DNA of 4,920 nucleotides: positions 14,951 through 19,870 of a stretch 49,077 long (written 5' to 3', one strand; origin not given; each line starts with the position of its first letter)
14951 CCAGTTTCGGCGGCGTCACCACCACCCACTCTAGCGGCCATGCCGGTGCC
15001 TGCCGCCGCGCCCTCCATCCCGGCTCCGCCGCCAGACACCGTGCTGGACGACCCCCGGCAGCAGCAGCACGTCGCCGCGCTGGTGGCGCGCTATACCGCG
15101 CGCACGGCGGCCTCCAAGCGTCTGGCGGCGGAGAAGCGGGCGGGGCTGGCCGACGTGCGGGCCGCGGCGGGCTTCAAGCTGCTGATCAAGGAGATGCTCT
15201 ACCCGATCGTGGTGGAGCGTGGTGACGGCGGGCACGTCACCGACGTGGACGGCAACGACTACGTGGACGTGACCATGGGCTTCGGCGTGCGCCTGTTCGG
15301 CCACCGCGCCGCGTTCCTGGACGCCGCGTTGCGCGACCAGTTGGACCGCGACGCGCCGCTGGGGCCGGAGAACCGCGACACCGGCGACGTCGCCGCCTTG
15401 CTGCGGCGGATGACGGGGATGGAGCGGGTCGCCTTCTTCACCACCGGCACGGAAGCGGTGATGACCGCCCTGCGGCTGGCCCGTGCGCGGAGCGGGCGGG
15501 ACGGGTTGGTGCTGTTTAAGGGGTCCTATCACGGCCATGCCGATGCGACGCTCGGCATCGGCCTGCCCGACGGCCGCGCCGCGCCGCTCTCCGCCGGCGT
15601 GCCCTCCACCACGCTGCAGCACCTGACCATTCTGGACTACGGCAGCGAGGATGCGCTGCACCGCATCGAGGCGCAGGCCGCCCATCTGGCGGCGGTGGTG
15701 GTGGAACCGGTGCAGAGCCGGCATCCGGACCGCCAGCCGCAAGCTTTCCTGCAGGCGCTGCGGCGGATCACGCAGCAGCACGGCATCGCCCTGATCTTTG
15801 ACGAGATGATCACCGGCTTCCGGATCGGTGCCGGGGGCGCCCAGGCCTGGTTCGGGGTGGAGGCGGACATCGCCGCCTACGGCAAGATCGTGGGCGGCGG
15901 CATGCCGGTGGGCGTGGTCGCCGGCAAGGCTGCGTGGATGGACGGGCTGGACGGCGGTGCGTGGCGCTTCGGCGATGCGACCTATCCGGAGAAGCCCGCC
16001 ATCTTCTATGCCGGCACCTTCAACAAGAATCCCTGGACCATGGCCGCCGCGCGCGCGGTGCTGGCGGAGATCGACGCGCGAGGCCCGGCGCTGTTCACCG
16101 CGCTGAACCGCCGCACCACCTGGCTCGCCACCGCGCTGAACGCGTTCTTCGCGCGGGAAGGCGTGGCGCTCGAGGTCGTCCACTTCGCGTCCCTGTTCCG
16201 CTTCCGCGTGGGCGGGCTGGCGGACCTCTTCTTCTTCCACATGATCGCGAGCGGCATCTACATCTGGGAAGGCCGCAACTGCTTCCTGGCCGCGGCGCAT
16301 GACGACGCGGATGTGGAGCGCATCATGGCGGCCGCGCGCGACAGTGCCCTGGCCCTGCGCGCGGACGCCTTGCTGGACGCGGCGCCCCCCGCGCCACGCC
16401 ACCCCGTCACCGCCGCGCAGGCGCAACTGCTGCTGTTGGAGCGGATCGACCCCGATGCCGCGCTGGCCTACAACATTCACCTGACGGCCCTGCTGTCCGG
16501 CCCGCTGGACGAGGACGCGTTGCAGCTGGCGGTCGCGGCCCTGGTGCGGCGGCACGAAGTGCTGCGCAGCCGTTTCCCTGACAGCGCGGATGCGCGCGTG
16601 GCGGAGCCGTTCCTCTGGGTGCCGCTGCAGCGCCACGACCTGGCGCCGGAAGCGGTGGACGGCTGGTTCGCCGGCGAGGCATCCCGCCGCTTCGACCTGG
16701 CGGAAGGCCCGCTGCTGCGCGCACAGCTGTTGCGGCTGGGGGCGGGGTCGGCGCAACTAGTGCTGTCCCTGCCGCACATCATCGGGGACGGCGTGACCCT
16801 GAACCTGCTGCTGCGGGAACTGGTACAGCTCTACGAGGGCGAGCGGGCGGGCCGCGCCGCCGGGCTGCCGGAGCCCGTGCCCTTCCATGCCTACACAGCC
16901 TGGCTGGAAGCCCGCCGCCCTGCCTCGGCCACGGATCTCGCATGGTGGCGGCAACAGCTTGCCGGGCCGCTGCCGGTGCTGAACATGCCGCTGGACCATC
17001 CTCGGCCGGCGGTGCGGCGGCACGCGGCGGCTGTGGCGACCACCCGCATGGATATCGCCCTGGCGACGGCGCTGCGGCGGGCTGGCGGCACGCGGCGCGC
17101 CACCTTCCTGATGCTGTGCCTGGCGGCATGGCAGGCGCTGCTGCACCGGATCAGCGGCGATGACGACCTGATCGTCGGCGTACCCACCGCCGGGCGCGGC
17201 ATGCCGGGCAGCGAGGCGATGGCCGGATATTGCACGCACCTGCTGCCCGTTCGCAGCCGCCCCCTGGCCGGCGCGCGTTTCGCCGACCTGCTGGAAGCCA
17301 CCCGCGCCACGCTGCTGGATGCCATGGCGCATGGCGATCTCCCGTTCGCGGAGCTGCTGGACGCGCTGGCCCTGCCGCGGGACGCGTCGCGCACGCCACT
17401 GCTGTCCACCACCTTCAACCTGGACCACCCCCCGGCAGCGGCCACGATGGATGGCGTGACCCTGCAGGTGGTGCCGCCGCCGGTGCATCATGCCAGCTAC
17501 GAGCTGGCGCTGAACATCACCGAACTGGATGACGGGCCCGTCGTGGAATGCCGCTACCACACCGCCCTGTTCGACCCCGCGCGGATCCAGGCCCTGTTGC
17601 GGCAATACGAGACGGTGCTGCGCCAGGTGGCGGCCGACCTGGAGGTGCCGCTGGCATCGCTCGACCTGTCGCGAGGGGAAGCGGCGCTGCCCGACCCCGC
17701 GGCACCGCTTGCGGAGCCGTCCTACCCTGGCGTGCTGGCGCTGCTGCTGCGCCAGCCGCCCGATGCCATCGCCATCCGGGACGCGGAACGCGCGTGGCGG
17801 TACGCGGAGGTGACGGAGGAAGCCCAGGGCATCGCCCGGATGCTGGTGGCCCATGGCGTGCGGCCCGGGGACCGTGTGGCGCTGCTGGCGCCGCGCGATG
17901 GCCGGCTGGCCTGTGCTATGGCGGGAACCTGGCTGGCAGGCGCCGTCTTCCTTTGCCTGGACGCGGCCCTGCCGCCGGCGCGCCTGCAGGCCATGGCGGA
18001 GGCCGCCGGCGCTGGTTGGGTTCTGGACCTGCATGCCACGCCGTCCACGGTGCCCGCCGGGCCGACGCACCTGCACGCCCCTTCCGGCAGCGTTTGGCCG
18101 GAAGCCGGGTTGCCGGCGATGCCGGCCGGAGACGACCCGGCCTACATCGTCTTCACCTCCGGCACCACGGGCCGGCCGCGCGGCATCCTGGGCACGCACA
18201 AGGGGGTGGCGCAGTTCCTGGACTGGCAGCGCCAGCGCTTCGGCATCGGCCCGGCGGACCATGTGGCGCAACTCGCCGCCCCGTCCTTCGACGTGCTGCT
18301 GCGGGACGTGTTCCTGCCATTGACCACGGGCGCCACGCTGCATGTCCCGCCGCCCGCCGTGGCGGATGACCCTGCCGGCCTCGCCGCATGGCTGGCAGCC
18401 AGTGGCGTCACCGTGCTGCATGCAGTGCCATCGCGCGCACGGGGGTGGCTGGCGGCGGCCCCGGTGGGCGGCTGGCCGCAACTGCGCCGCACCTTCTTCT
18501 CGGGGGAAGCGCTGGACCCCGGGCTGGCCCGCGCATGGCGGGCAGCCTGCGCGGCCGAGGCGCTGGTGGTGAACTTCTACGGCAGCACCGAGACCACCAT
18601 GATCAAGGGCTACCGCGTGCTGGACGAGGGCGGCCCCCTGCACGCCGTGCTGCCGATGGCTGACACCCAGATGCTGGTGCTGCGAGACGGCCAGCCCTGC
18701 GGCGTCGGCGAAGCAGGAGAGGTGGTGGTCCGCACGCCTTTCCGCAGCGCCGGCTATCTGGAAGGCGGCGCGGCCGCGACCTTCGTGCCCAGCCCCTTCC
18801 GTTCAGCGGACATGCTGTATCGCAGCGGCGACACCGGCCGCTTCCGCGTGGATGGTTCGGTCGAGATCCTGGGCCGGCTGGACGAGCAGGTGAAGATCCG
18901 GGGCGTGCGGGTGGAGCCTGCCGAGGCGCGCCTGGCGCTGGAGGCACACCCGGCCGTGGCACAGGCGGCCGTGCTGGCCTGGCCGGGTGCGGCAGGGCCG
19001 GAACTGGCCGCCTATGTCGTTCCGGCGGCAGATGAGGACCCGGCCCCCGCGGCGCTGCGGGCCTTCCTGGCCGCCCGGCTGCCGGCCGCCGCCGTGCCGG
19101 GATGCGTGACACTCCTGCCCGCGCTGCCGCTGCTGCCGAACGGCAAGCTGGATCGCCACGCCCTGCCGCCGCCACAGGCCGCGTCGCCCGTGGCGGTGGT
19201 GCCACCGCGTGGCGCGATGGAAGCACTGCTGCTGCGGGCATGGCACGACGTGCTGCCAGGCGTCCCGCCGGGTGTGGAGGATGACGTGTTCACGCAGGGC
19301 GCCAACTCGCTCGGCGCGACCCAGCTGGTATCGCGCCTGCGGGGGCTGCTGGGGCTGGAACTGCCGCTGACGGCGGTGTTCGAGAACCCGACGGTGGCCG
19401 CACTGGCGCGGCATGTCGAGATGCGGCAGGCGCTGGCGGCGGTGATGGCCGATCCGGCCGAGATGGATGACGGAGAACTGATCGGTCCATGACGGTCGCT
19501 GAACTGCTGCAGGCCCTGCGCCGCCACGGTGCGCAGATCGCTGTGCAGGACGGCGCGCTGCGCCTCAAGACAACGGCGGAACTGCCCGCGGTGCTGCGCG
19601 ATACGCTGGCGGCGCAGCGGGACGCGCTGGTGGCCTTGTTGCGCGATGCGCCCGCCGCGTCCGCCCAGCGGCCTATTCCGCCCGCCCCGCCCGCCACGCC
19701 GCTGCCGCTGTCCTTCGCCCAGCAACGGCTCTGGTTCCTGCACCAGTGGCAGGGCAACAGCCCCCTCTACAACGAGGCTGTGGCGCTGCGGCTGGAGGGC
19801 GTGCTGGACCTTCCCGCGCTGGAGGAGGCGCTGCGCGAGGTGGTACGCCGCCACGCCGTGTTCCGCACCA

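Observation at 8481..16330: Thiazole module placed between the FAAL-PKS loader and a KS-ACP-aminotransferase, giving a thiazolyl-substituted beta-amino acid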

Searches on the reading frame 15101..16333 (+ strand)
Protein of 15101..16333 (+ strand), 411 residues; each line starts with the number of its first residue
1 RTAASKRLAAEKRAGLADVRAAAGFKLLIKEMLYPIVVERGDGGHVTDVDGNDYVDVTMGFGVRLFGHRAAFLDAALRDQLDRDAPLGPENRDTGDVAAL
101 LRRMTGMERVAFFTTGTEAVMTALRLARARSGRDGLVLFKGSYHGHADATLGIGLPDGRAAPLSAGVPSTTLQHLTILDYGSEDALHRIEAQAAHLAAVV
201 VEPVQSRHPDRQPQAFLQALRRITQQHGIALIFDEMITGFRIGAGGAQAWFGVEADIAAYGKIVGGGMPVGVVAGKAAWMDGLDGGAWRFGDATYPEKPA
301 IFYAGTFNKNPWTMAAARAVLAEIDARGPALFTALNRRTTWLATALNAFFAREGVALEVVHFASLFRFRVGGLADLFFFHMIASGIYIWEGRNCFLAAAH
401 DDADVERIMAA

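Call 31: search_solved_structures(query=window:15101-16333:+, show_alignments=2)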
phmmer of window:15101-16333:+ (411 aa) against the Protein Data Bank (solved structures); distinct sequences matched with E-value up to 0.001: 174 (the best 60 are shown).
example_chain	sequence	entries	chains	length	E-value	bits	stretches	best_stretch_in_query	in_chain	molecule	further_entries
6kfm_A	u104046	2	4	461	9.2e-132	442.8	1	2-409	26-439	Mycosubtilin synthase subunit A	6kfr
6kfu_A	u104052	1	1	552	1.6e-131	442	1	2-409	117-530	Mycosubtilin synthase subunit A,Mycosubtilin synthase subunit A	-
6w80_A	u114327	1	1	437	9.1e-52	179.4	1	35-411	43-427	Glutamate-1-semialdehyde 2,1-aminomutase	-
3k28_A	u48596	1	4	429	6.1e-50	173.4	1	33-411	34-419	Glutamate-1-semialdehyde 2,1-aminomutase 2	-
5i92_A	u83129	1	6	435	3.1e-49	171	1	35-376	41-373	Glutamate-1-semialdehyde 2,1-aminomutase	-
3bs8_A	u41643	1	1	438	1.4e-48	168.8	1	33-330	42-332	Glutamate-1-semialdehyde 2,1-aminomutase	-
4e77_A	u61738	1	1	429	2.3e-48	168.2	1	35-368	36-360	Glutamate-1-semialdehyde 2,1-aminomutase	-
2epj_A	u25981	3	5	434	2e-47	165.1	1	33-365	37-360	Glutamate-1-semialdehyde 2,1-aminomutase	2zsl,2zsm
2cfb_A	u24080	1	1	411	2.6e-46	161.4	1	34-411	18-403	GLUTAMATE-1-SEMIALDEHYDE 2,1-AMINOMUTASE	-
3fqa_A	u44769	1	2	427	1.5e-44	155.6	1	34-356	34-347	Glutamate-1-semialdehyde 2,1-aminomutase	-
3fq8_A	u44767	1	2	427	2.8e-44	154.7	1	34-356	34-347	Glutamate-1-semialdehyde 2,1-aminomutase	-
2gsa_A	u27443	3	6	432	4e-44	154.2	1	34-356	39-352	GLUTAMATE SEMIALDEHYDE AMINOTRANSFERASE | PROTEIN (GLUTAMATE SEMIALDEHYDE AMINOTRANSFERASE)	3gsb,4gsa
2e7u_A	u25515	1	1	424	5.3e-44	153.8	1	36-409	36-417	Glutamate-1-semialdehyde 2,1-aminomutase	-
3fq7_A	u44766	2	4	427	7.3e-44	153.4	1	34-356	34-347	Glutamate-1-semialdehyde 2,1-aminomutase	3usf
2hoy_A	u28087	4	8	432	7.5e-44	153.3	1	34-356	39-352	Glutamate-1-semialdehyde 2,1-aminomutase (GSAM) apo-form | Glutamate-1-semialdehyde 2,1-aminomutase (GSAM) pmp-form | Glutamate-1-semialdehyde 2,1-aminomutase (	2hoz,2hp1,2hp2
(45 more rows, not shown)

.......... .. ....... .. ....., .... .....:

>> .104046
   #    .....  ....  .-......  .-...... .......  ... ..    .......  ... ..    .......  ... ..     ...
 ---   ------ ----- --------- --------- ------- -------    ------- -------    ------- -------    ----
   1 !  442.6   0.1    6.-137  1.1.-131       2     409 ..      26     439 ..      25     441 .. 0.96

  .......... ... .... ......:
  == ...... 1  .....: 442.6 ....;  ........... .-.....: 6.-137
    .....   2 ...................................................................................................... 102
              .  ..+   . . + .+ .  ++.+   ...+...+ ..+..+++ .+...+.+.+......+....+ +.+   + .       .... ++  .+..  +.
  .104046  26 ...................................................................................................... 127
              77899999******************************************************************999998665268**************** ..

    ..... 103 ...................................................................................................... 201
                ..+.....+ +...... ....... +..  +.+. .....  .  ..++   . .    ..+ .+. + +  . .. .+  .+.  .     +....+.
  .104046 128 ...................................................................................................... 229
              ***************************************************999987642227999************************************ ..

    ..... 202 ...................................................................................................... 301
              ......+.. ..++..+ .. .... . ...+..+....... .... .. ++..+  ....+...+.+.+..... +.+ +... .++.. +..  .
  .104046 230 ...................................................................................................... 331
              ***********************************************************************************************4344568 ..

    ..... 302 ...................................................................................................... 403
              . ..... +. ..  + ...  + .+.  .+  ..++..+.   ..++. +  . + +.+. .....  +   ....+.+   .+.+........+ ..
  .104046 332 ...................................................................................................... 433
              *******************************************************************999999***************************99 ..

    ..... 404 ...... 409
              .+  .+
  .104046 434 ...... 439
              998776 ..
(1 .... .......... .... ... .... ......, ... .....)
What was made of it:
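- On MycA-type beta-amino-forming PKS/NRPS module (KS-ACP-AMT-C): 6KFM, E 9e-132, with the YGKI(V/I)GGG Lys and the FDE(M/I)ITGF Asp aligned (call 31).
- Closest known: Mycosubtilin/iturin synthetase subunit MycA. Same: The AMT domain is a close homologue (6KFM, E 9e-132 over the full domain, with the PLP Lys aligned; call 31).
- Checked: The stated end, 16330, is the end of the AMT domain as aligned to the MycA AMT (call 31).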

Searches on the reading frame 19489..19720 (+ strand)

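Call 55: search_protein_families(library=pfam, proteins=[window:19489-19720:+], max_evalue=0.1)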
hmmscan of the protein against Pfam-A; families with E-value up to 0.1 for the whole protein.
window:19489-19720:+ (77 aa): 2 families
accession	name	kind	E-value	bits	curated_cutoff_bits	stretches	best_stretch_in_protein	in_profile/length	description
PF18563.6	TubC_N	-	0.00055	20.4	26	1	3-52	1-51/52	TubC N-terminal docking domain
PF12867.12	DinB_2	-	0.018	15.9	24.8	1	31-74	67-110/128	DinB superfamily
